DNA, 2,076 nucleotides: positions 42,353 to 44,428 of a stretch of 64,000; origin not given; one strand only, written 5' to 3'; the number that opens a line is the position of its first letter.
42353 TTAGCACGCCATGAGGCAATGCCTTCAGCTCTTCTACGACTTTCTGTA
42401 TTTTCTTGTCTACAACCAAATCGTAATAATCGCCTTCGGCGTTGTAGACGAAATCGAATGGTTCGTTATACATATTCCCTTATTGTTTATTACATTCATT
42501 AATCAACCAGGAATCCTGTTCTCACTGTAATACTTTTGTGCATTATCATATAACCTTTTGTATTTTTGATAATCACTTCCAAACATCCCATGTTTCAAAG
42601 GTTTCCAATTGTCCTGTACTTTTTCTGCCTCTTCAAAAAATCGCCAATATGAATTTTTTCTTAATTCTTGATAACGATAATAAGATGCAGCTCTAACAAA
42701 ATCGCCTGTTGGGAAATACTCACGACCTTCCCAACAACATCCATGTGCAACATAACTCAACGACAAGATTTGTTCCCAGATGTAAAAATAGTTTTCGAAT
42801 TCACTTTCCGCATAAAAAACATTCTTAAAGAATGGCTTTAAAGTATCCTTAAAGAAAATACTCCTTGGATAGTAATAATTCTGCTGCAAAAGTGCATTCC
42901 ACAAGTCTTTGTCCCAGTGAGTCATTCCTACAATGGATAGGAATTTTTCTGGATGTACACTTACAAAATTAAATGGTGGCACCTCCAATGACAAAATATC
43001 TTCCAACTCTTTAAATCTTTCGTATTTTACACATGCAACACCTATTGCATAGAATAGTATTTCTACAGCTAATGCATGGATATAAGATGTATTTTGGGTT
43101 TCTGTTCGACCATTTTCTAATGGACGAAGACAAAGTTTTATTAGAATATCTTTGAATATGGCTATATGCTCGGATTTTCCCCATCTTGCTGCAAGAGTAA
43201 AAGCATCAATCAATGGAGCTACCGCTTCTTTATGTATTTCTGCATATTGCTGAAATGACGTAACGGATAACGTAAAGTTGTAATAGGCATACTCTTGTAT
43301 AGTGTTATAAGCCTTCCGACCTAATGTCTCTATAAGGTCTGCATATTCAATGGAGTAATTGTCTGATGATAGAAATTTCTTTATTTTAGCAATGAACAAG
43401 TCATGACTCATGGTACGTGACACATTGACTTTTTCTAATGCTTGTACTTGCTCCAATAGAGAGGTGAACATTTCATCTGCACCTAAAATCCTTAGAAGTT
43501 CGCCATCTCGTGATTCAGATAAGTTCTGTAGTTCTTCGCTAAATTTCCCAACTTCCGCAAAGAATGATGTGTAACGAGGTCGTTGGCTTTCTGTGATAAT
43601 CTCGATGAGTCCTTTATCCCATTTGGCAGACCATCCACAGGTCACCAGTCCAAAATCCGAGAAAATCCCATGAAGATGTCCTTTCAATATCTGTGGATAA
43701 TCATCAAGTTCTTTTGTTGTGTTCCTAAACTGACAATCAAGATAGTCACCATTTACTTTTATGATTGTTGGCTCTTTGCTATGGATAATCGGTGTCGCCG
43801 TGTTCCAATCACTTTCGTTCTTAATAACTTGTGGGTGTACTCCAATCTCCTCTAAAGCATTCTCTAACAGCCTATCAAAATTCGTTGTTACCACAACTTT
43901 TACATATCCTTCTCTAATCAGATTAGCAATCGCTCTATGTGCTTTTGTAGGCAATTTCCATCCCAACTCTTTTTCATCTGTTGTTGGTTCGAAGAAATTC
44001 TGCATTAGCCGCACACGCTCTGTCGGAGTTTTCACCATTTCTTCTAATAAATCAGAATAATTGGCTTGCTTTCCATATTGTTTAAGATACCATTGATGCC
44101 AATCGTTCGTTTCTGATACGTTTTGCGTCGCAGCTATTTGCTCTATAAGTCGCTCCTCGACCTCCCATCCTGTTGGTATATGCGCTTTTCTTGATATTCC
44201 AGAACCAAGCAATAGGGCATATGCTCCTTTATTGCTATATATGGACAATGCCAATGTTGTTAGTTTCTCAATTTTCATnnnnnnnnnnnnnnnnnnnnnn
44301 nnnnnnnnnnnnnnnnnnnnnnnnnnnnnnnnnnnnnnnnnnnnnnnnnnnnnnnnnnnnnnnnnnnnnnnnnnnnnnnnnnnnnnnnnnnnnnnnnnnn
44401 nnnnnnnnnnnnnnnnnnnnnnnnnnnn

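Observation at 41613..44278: Defense-type SIR2 domain protein translationally overlapping the HNH gene, followed by an uncharacterised 286-aa partner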

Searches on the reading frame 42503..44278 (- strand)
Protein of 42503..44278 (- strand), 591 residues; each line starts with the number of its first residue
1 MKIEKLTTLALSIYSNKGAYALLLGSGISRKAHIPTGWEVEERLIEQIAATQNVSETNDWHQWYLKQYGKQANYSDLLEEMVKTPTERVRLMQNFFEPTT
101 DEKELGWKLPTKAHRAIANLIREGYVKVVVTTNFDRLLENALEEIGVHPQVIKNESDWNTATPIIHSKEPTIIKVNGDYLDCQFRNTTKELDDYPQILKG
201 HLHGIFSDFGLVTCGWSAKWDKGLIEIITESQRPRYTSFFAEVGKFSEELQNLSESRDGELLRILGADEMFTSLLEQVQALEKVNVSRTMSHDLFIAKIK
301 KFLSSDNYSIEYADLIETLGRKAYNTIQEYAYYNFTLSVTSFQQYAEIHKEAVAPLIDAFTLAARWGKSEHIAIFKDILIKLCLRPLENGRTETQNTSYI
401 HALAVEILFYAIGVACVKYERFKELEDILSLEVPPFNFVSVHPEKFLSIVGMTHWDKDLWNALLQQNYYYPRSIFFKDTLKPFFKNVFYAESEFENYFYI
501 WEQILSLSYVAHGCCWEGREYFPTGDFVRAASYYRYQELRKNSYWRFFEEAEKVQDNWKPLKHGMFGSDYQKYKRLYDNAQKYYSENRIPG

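Call 4: search_protein_families(library=pfam, proteins=[window:42503-44278:-], max_evalue=0.01)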
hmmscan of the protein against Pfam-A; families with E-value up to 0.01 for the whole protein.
window:42503-44278:- (591 aa): 2 families
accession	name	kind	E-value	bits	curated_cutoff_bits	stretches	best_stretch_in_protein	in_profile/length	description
PF13289.12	SIR2_2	-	2e-08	34.8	24.5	1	128-198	2-67/141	SIR2-like domain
PF02146.23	SIR2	-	0.0069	16.8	24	0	94-141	44-93/180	Sir2 family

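Call 5: search_protein_families(library=padloc, proteins=[window:42503-44278:-], max_evalue=0.01)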
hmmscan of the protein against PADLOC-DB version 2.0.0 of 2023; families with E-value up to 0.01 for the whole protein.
window:42503-44278:- (591 aa): 14 families
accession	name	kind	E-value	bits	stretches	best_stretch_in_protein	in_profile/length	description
PDLC05061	PDC-S65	-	2e-184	613.2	1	1-587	12-589/592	-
PDLC05060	PDC-S65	-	1.9e-90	302.1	1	77-512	1-431/503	-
PDLC02419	Aga_SIR2-PNTD1-PNTD2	-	3e-23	80.4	1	18-228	6-222/558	Class I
PDLC02401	Aga_SIR2-PNTD1-PNTD2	-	7.1e-19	66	1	67-229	43-196/524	Class I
PDLC02420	Aga_SIR2-PNTD1-PNTD2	-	2e-17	60.7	1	16-225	17-229/1010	Class I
PDLC02384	pAgo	-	3.9e-15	53.2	1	65-231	84-239/1030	-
PDLC02402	Aga_SIR2-PNTD1-PNTD2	-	7.4e-10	35.6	1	19-216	14-216/876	Class I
PDLC00409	ThsA1|ThsA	-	2.3e-07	28.4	1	110-183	92-158/242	STALD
PDLC04087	SIR2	-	3.4e-07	27.5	1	19-149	18-155/343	-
PDLC04082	SIR2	-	4.1e-07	27.2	1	21-148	19-150/345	-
PDLC00407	ThsA1|ThsA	-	0.00024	17.8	1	110-181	91-155/478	STALD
PDLC04084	SIR2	-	0.0016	15.7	0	11-98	34-123/414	-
PDLC04088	SIR2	-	0.004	14.3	0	21-126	23-129/390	-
PDLC04091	SIR2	-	0.0059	13.9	0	21-147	19-149/345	-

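Call 7: find_homologous_proteins(query=window:42503-44278:-)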
Query window:42503-44278:- (591 aa): 2147 proteins with E <= 0.001 among 8000 candidates; the best 120 are listed.
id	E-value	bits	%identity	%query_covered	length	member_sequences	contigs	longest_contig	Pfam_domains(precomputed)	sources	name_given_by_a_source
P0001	0.0e+0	1287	94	100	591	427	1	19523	PF13289.13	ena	-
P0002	0.0e+0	1128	81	99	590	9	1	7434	PF13289.13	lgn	-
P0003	0.0e+0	1059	75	99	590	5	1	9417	PF13289.13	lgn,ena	-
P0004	0.0e+0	1057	75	99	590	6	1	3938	PF13289.13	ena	-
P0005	0.0e+0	1041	73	99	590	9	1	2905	PF13289.13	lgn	-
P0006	0.0e+0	1019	74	99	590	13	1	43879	PF13289.13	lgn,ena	-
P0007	1.2e-286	970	75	92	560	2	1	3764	PF13289.13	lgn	-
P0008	6.0e-266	902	95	72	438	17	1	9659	PF13289.13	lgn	-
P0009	1.1e-223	762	56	99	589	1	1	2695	PF13289.13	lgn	-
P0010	5.2e-222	757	56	99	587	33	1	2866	PF13289.13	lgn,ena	-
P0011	6.7e-221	753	55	99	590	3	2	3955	PF13289.13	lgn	-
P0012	6.8e-221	753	55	99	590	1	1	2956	PF13289.13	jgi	jgi:NAD-dependent SIR2 family protein deacetylase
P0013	6.6e-220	750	55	99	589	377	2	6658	PF13289.13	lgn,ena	-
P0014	1.8e-219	748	55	99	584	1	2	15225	PF13289.13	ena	-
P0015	2.2e-219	748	55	99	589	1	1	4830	PF13289.13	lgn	-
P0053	6.6e-214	730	55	99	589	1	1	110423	PF13289.13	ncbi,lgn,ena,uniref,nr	ncbi:SIR2 family protein [Hoylesella nanceiensis]|uniref:SIR2 family protein n=1 Tax=Hoylesella nanc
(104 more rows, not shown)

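Call 8: find_encoding_contigs(protein=P0006, flank=8000, max_places=3)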
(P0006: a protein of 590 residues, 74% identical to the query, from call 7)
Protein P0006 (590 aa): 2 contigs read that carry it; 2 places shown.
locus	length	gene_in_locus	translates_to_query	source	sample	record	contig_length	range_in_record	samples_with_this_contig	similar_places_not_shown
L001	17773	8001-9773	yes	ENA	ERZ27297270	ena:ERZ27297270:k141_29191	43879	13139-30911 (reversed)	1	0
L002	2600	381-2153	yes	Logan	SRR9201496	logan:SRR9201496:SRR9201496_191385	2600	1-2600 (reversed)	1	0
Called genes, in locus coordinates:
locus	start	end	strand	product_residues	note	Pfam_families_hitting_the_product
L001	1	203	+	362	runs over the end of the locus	PF13439:Glyco_transf_4, PF13579:Glyco_trans_4_4 (weak), PF00534:Glycos_transf_1, PF13692:Glyco_trans_1_4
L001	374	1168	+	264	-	PF00535:Glycos_transf_2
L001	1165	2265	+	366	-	PF14907:NTP_transf_5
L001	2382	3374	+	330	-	-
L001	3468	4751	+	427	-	PF00155:Aminotran_1_2 (weak), PF01041:DegT_DnrJ_EryC1, PF01053:Cys_Met_Meta_PP (weak), PF01041:DegT_DnrJ_EryC1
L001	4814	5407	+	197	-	PF02397:Bac_transf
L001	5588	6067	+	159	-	PF19480:DUF6016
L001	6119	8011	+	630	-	PF14279:HNH_5 (weak)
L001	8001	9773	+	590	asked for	PF13289:SIR2_2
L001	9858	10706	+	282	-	-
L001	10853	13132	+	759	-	PF00270:DEAD, PF04851:ResIII, PF18766:SWI2_SNF2, PF00271:Helicase_C (faint)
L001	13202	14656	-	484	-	PF01076:Mob_Pre, PF03432:Relaxase (faint)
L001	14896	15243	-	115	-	-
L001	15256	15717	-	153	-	-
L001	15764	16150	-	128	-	-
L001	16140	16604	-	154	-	-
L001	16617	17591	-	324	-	-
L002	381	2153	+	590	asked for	PF13289:SIR2_2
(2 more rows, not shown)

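Call 9: find_encoding_contigs(protein=P0053, flank=8000, max_places=2)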
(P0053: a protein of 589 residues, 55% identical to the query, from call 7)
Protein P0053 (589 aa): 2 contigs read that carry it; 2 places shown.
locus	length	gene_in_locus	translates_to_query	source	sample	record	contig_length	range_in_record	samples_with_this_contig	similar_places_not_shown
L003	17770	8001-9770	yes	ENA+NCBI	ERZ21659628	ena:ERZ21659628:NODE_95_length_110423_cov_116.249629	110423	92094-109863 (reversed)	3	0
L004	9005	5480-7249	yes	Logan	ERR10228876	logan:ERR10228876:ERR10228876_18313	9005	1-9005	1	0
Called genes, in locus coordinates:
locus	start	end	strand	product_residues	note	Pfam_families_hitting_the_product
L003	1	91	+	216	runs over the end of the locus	PF12508:Transposon_TraM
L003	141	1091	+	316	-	PF13595:DUF4138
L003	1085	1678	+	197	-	PF10626:TraO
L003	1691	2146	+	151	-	PF12988:TraQ_transposon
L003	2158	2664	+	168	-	PF00959:Phage_lysozyme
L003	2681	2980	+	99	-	-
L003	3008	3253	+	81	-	-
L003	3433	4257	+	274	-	-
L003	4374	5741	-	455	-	PF01640:Peptidase_C10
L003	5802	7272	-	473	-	PF01640:Peptidase_C10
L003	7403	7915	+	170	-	-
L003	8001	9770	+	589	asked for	PF13289:SIR2_2 (weak)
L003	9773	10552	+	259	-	-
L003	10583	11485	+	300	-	-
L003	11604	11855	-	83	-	-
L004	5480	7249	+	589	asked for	PF13289:SIR2_2 (weak)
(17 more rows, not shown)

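Call 10: find_encoding_contigs(protein=P0001, flank=10000, max_places=3)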
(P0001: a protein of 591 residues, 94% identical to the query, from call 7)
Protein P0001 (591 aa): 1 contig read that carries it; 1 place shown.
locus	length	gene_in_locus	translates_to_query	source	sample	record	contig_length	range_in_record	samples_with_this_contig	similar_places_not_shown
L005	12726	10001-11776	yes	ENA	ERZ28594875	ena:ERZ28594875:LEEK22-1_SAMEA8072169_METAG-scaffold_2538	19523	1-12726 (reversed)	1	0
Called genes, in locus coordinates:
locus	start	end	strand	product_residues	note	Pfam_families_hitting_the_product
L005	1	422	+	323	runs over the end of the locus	PF00535:Glycos_transf_2, PF10111:Glyco_tranf_2_2, PF13641:Glyco_tranf_2_3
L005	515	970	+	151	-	PF00132:Hexapep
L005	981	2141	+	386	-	PF00534:Glycos_transf_1, PF13692:Glyco_trans_1_4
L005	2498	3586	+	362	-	PF14907:NTP_transf_5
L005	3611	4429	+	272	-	PF00535:Glycos_transf_2, PF10111:Glyco_tranf_2_2 (weak), PF13641:Glyco_tranf_2_3 (weak), PF13632:Glyco_trans_2_3 (weak)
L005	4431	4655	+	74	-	-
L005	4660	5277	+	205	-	PF00132:Hexapep, PF14602:Hexapep_2 (weak)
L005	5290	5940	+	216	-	PF02397:Bac_transf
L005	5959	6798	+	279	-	PF09509:Hypoth_Ymh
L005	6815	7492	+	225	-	PF02585:PIG-L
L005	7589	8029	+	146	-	PF19480:DUF6016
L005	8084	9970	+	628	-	-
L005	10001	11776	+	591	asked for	PF13289:SIR2_2 (weak)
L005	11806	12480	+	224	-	-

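Call 20: find_related_loci(query=A1, collection=genome_contigs, flank=10000)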
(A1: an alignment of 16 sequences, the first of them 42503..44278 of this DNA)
Query A1 (591 aa) in genome_contigs; peptide patterns used: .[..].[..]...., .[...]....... (x = any residue, [..] = any of these).
174 stretches matched a pattern; 78 encode a relative of the query (tblastn E <= 1e-3); 77 distinct loci.
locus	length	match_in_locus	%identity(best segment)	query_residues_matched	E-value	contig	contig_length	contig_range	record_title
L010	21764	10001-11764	54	1-587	0e+0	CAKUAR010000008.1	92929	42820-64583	MAG: uncultured Muribaculaceae bacterium isolate REFINED_METABAT215_TOP10_CONTIGS_1500_ASSEMBLY_K77_MERGED__Hadza_MoBio_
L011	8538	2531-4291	54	1-587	0e+0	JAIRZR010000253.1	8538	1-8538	MAG: Prevotellaceae bacterium isolate Gx481_bin101 k119_371836, whole genome shotgun sequence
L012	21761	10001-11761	53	1-587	0e+0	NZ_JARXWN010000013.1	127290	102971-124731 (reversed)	Dysgonomonas sp. PF1-14 Ga0505181_13, whole genome shotgun sequence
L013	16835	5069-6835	55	1-588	0e+0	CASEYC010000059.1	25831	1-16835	uncultured Bacteroides sp. isolate SI.A54.metabat-bins.194 genome assembly, contig: SI.A54.metabat-bins.194.fa_k141_1658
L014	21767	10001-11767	55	1-588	0e+0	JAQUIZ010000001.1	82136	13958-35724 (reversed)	MAG: Fermentimonas sp. isolate STCSWMC_72 NODE_451_length_82136_cov_6.754405_ST_CSWMC, whole genome shotgun sequence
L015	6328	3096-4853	53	1-587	0e+0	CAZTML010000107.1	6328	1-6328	MAG TPA_asm: uncultured Clostridia bacterium isolate SRP294416_co2_417 genome assembly, contig: NODE_21994_length_6328_c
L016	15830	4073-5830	54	1-587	0e+0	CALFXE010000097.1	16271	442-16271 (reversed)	MAG TPA_asm: uncultured Paludibacter sp. isolate SRR3901694_bin.109_CONCOCT_v1.1_MAG genome assembly, contig: ERZ778021.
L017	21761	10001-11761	54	1-586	0e+0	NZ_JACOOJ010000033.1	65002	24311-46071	Parabacteroides hominis strain NSJ-79 N17_ctg033, whole genome shotgun sequence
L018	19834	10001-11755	51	1-585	0e+0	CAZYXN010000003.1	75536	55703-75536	MAG TPA_asm: uncultured Muribaculum sp. isolate SRP225648_co1_107 genome assembly, contig: NODE_471_length_75536_cov_5.9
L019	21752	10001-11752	52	1-584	0e+0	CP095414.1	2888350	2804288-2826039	Bacteroidales bacterium F22 chromosome, complete genome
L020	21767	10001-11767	54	1-588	0e+0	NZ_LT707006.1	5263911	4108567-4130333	Bacteroides bouchesdurhonensis strain Marseille-P2653T, whole genome shotgun sequence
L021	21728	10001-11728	45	5-584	5e-171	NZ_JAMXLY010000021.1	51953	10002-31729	Segatella cerevisiae strain DSM 100619 SEQUENCE21:FILE=DSM100619.genome.fna:UID=, whole genome shotgun sequence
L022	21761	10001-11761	53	1-587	0e+0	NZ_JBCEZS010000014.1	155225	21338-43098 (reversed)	Bacteroides sp. GD17 contig14, whole genome shotgun sequence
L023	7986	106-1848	39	1-590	1e-134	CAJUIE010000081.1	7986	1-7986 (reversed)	MAG TPA_asm: uncultured Alistipes sp. isolate MGBC139975 genome assembly, contig: MGBC139975.81, whole genome shotgun se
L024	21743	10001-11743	39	1-590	3e-132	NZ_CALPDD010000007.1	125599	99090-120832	Alistipes muris strain DSM 112343 NODE_7_length_125599_cov_89.578170, whole genome shotgun sequence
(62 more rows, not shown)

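Call 28: search_solved_structures(query=A1, max_evalue=1, show_alignments=2)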
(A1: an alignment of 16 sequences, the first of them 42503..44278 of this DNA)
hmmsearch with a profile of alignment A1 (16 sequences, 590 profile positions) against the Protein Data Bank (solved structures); distinct sequences matched with E-value up to 1: 17.
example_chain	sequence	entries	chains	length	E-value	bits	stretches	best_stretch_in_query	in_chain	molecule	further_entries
8jkz_A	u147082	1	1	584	6e-08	35.2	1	113-279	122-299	Sir2 superfamily protein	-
8jl0_A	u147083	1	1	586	6.1e-08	35.2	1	113-279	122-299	Sir2 superfamily protein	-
8in8_B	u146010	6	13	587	6.2e-08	35.2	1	113-279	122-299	Sir2 superfamily protein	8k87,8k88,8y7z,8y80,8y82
1ma3_A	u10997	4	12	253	0.0019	20.4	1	93-141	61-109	Transcriptional regulatory protein, Sir2 family | NAD-dependent deacetylase 2 | NAD-dependent protein deacylase 2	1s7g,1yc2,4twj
4twi_A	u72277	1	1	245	0.031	16.3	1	108-145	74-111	NAD-dependent protein deacylase 1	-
9xvc_H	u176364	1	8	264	0.032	16.3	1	112-181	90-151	KomC(H146N), a SIR2-domain NADase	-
1m2g_A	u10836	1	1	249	0.032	16.3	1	108-145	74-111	Silent Information Regulator 2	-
1m2k_A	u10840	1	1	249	0.032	16.3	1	108-145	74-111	Silent Information Regulator 2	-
1ici_A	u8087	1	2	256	0.032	16.3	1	108-145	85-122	TRANSCRIPTIONAL REGULATORY PROTEIN, SIR2 FAMILY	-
1m2h_A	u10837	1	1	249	0.036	16.1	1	108-145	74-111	Silent Information Regulator 2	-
1m2n_A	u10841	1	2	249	0.051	15.6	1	108-145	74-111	Silent Information Regulator 2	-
1yc5_A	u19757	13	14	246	0.18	13.8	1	109-145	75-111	NAD-dependent deacetylase | NAD-DEPENDENT PROTEIN DEACETYLASE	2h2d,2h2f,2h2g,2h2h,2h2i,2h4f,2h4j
2h59_A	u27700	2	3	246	0.2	13.7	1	109-144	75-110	NAD-dependent deacetylase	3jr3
2h4h_A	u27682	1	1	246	0.21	13.6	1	109-144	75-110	NAD-dependent deacetylase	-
5zmr_A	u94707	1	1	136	0.33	13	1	251-319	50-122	26S proteasome regulatory subunit RPN5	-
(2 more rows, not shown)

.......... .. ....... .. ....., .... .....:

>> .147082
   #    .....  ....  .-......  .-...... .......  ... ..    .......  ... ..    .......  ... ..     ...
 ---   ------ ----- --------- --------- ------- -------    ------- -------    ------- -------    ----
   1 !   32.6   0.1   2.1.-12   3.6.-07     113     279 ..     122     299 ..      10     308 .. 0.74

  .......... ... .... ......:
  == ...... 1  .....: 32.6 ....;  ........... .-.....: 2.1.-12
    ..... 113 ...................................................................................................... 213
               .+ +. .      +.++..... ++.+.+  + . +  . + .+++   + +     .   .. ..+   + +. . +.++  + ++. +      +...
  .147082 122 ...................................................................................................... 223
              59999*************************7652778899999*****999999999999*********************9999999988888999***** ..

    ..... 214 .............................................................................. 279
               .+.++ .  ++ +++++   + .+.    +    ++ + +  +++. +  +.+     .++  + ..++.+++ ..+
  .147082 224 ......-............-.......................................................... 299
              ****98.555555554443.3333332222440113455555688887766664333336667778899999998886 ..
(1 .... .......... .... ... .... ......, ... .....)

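Call 41: predict_structure(alignment_id=A2)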
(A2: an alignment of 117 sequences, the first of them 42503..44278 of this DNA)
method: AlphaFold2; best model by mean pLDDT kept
length: 591 residues; sequences in the alignment: 117
mean_pLDDT: 85.9   pTM: 0.69
mean pLDDT of the five models: 85.9, 85.7, 85.1, 82.7, 78.5
residues with pLDDT >= 90: 271; 70-90: 268; 50-70: 37; < 50: 15
segments of 3 or more residues with pLDDT < 50: 186-190, 287-289, 388-390
pLDDT, mean of each block of 10 residues (from residue 1): 76 87 90 82 87 85 87 74 74 84 88 97 93 87 94 83 84 75 48 76 90 84 84 85 88 89 92 92 59 81 84 91 91 85 93 97 95 96 70 67 93 98 97 85 86 77 93 95 90 95 95 82 90 84 92 95 94 95 73 33
secondary structure, 60 per line:
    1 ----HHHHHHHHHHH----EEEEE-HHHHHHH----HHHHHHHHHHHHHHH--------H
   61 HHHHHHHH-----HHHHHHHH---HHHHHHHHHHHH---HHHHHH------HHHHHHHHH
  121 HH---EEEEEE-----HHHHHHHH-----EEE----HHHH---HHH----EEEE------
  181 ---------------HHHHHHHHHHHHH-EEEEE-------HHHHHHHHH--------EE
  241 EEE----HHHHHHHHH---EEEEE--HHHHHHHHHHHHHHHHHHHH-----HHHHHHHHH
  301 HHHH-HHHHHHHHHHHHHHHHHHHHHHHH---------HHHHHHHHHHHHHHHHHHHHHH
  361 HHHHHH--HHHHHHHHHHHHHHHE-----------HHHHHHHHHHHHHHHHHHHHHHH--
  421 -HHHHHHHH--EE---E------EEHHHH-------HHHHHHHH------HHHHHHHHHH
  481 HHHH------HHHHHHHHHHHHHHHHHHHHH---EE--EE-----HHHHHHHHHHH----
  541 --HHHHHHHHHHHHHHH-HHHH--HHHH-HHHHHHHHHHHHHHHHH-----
elements in order: H5-15 E20-24 H26-32 H37-51 H60-68 H74-81 H85-96 H100-105 H112-122 E126-131 H137-144 E150-152 H157-160 E171-174 H196-208 E210-214 H222-230 E239-243 H248-256 E260-264 H267-286 H292-304 H306-329 H339-366 H369-383 H396-418 H422-429 H446-449 H457-464 H471-484 H491-511 H526-536 H543-557 H559-562 H565-568 H570-586

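Call 46: fold_search(model_id=the predicted structure, library=pdb)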
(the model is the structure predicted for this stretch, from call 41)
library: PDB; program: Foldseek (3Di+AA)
matches with E <= 10: 508; with E <= 0.001: 105
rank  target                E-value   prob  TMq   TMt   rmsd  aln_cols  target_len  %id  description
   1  8wyb_C                1.8e-08  1.00  0.34  0.22  21.4       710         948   13  Cryo-EM structure of DSR2 (H171A)-tube-NAD+ complex (released 2024-04-10)
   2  8wya_B                2.1e-08  1.00  0.34  0.23  21.3       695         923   12  Cryo-EM structure of DSR2-tube complex (released 2024-04-10)
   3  8wkt_A                2.6e-08  1.00  0.35  0.23  21.2       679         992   15  Cryo-EM structure of DSR2-DSAD1 complex (released 2024-05-22)
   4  8y80_E                3.7e-08  1.00  0.39  0.40   6.6       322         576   19  Cryo-EM structure of the tetrameric SPARSA gRNA-ssDNA complex (released 2024-10-16)
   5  8wkx_A                4.1e-08  1.00  0.33  0.20  21.4       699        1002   13  Cryo-EM structure of DSR2 (released 2024-05-22)
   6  8wyb_B                4.1e-08  1.00  0.32  0.21  20.5       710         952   13  Cryo-EM structure of DSR2 (H171A)-tube-NAD+ complex (released 2024-04-10)
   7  8z18_A                4.3e-08  1.00  0.34  0.22  21.1       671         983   16  The tetramer complex of DSR2 and tube-forming domain of phage tail tube protein (released 2024-08-14)
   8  8ykf_B                4.4e-08  1.00  0.32  0.20  23.9       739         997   12  The DSR2-DSAD1 complex with DSAD1 on the opposite sides (released 2024-08-14)
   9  8xff_A                5.8e-08  1.00  0.33  0.22  22.0       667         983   16  Cryo-EM structure of defence-associatedsirtuin 2 (DSR2) H171A protein in complex with SPR phage tail tube protein (released 2024-10-23)
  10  8wyd_B                9.0e-08  1.00  0.35  0.23  23.3       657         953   15  Cryo-EM structure of DSR2-DSAD1 complex (released 2024-04-10)
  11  8wyc_B                9.0e-08  1.00  0.34  0.23  21.2       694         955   14  Cryo-EM structure of DSR2 (H171A)-tube-NAD+ (partial) complex (released 2024-04-10)
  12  8k9a_C                1.0e-07  1.00  0.36  0.24  21.6       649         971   14  Cryo-EM structure of DSR2-DSAD1 state 2 (released 2024-05-01)
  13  8wyd_A                1.0e-07  1.00  0.34  0.23  20.9       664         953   15  Cryo-EM structure of DSR2-DSAD1 complex (released 2024-04-10)
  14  8wya_A                1.0e-07  1.00  0.32  0.22  21.1       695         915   14  Cryo-EM structure of DSR2-tube complex (released 2024-04-10)
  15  8wyb_A                1.0e-07  1.00  0.32  0.21  22.0       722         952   14  Cryo-EM structure of DSR2 (H171A)-tube-NAD+ complex (released 2024-04-10)
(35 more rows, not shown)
